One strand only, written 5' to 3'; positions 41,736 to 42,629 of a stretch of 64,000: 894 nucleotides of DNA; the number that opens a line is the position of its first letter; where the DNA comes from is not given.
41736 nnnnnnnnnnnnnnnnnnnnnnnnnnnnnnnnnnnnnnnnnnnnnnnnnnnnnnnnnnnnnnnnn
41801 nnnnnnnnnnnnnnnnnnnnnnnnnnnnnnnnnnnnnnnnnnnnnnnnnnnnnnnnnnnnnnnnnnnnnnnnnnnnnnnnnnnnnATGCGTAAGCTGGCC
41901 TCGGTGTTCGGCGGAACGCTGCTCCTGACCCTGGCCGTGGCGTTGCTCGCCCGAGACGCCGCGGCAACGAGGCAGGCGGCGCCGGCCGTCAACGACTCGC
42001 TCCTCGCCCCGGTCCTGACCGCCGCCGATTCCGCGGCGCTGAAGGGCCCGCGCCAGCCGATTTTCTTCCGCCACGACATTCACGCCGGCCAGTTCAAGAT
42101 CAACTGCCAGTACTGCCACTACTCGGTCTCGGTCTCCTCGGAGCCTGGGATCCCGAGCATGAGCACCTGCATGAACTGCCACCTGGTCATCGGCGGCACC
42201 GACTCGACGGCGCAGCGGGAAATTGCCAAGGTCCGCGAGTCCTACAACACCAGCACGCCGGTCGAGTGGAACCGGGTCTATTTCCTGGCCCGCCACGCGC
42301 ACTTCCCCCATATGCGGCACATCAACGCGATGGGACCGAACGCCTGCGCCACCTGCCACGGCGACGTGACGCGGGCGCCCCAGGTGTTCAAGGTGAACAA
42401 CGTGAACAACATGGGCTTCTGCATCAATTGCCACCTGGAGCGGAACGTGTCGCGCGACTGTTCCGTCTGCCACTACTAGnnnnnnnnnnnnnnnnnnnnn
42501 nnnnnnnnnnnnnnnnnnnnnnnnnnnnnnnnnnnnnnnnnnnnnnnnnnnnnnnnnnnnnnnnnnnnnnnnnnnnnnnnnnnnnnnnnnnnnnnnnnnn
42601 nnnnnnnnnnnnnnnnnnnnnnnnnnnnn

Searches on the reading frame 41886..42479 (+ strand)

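Call 47: search_protein_families(library=pfam, proteins=[window:41886-42479:+], max_evalue=0.001)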
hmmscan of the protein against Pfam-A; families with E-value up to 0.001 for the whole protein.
window:41886-42479:+ (197 aa): 3 families
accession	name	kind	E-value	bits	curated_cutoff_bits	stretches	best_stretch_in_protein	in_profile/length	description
PF14522.11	Cytochrome_C7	-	1.3e-08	35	24.8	1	139-196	2-66/67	Cytochrome c7 and related cytochrome c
PF02085.21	Cytochrom_CIII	-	4.2e-07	30.7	22.9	1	54-106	16-58/101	Class III cytochrome C family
PF14537.11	Cytochrom_c3_2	-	7.2e-05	23.6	25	0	69-158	4-78/79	Cytochrome c3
